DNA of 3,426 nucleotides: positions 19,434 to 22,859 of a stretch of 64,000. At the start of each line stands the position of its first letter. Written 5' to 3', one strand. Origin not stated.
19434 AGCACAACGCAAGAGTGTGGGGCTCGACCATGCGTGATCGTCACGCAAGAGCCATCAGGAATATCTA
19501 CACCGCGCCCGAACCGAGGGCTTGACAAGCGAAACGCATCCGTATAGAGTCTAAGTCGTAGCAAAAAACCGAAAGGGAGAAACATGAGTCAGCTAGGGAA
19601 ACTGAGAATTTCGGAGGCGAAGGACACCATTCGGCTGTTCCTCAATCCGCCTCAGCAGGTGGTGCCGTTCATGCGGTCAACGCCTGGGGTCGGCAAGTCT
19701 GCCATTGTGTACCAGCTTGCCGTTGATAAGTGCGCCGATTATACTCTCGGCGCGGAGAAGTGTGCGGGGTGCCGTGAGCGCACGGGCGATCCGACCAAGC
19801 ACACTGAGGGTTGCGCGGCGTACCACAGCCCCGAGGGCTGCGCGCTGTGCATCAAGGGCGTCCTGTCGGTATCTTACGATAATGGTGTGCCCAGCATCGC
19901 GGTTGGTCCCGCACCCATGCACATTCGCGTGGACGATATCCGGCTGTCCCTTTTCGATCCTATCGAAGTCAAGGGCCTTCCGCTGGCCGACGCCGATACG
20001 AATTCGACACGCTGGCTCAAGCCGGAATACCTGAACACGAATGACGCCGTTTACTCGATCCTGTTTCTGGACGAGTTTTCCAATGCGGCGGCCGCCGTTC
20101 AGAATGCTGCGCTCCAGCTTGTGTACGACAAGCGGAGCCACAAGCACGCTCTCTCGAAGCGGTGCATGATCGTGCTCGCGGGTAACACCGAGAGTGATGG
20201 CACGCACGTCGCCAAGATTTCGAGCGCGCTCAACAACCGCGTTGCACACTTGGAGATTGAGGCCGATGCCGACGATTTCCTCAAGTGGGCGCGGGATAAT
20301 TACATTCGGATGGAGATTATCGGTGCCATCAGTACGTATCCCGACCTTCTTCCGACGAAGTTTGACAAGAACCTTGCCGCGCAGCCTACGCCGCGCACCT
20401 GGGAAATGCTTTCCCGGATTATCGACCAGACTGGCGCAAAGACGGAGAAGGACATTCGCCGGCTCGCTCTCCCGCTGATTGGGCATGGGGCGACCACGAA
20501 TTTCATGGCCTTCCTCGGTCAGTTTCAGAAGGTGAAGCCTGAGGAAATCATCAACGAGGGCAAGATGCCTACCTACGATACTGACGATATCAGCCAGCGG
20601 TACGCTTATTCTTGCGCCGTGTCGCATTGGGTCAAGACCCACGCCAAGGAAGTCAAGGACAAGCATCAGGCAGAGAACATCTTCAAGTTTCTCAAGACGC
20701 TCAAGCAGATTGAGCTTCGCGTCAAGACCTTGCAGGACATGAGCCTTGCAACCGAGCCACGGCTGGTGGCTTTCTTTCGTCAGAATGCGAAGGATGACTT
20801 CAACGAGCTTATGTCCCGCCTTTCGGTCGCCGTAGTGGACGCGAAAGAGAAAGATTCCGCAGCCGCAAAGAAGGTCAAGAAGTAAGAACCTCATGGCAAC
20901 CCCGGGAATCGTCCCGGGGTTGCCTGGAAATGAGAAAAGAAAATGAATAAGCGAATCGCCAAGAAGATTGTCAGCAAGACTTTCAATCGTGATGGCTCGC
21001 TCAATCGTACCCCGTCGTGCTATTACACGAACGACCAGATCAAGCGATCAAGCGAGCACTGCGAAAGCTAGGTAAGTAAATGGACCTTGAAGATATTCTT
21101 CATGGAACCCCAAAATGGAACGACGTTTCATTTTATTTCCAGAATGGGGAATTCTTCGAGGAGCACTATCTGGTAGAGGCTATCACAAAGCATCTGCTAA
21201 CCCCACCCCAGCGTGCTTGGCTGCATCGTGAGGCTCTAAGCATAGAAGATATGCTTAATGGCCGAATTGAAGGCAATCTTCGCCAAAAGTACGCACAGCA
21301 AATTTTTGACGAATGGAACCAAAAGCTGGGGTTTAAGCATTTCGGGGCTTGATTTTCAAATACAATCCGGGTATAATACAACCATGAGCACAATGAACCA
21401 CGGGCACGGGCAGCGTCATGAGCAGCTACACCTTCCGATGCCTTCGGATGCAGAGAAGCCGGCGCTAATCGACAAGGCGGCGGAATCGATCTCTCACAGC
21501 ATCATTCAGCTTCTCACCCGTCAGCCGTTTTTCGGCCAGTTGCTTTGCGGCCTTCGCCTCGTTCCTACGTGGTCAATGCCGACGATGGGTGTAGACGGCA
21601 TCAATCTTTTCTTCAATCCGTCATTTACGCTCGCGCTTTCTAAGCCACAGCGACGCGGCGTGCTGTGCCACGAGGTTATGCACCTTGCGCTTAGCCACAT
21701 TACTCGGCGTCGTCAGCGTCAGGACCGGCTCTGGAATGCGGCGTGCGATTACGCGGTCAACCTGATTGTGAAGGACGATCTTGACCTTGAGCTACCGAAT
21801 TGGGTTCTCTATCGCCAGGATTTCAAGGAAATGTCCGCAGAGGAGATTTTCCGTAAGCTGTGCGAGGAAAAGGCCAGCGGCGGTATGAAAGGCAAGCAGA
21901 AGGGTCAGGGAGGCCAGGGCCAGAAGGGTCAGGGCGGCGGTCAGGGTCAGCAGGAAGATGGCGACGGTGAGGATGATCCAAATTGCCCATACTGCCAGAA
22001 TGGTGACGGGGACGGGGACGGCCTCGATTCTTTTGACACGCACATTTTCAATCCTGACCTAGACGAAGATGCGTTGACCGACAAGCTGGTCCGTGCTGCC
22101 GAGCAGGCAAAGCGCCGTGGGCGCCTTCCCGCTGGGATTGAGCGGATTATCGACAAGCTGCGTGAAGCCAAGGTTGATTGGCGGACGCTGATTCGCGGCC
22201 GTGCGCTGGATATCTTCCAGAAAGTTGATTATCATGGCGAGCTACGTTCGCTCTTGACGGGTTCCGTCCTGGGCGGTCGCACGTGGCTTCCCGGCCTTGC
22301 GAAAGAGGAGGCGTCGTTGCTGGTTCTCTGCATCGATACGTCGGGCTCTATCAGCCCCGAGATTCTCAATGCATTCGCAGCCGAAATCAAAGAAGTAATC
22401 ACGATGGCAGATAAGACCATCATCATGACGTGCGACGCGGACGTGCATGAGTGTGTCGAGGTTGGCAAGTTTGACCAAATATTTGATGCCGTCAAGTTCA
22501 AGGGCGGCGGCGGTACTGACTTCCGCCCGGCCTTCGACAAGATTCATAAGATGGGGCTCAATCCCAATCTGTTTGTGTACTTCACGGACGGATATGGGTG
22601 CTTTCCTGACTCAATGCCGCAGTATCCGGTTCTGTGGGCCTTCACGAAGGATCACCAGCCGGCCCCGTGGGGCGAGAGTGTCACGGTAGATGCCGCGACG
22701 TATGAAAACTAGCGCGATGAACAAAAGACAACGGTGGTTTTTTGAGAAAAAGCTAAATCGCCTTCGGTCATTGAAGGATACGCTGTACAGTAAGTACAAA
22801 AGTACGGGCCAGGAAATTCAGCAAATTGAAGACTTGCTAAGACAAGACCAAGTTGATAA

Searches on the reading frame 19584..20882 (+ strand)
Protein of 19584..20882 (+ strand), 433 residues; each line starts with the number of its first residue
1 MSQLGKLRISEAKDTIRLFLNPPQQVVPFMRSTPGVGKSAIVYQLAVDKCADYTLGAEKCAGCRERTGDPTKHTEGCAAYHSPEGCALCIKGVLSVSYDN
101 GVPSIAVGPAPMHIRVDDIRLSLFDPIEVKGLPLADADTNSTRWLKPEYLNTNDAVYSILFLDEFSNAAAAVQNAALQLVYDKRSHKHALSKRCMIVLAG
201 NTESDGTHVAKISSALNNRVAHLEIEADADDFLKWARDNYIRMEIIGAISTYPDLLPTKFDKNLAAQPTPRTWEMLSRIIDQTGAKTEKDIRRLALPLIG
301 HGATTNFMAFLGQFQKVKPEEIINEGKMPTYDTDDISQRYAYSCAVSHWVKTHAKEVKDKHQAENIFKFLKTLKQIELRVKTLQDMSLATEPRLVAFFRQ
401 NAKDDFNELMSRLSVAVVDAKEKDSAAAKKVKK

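Call 3: search_protein_families(library=pfam, proteins=[window:19584-20882:+], max_evalue=0.01)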
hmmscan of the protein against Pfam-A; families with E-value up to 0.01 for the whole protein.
window:19584-20882:+ (433 aa): 2 families
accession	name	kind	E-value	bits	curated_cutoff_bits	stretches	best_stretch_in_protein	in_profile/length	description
PF07728.20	AAA_5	-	0.0038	17.7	22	0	140-219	50-138/139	AAA domain (dynein-related subfamily)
PF07724.20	AAA_2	-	0.007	16.9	27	0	155-210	74-133/166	AAA domain (Cdc48 subfamily)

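Call 4: search_protein_families(library=phrogs, proteins=[window:19584-20882:+], max_evalue=0.001)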
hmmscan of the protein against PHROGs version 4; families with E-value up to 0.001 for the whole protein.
window:19584-20882:+ (433 aa): 3 families
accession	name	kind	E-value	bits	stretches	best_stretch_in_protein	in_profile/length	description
phrog_1297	-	other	1.2e-64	219.6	1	3-404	5-340/356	ATPase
phrog_16335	-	other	8.4e-19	68.8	1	113-233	51-175/267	ATPase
phrog_21479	-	unknown function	0.00014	22.7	0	25-46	26-47/68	-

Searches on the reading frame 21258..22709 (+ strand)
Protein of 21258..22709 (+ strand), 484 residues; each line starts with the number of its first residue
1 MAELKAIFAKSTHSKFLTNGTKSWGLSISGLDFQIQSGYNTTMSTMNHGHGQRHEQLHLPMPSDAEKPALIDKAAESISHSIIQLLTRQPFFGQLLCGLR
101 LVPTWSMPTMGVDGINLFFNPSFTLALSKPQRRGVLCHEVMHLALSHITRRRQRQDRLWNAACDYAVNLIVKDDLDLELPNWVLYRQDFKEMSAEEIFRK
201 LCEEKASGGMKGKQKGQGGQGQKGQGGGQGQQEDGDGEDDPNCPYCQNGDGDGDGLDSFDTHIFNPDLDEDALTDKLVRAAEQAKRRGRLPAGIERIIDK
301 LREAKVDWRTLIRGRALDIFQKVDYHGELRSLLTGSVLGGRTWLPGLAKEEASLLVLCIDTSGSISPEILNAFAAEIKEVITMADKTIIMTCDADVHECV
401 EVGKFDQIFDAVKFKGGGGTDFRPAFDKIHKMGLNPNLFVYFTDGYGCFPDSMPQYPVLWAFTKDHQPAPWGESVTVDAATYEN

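Call 3: search_protein_families(library=pfam, proteins=[window:21258-22709:+], max_evalue=0.01)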
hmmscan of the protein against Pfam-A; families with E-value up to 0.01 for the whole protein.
window:21258-22709:+ (484 aa): 2 families
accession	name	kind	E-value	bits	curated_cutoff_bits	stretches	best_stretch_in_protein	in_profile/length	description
PF13203.12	DUF2201_N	-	2.4e-34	119.7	23.2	1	79-316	7-236/271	Putative metallopeptidase domain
PF09967.15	DUF2201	-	1.4e-23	83.8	26.4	1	355-477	1-122/123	VWA-like domain (DUF2201)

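Call 4: search_protein_families(library=phrogs, proteins=[window:21258-22709:+], max_evalue=0.001)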
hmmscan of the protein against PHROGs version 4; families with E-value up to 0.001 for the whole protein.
window:21258-22709:+ (484 aa): 2 families
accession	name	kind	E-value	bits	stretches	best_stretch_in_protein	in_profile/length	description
phrog_1314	-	DNA, RNA and nucleotide metabolism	2.4e-83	281.4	1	72-478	9-391/394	HNH endonuclease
phrog_30358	-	unknown function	8.2e-05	23.6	1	343-477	62-199/204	-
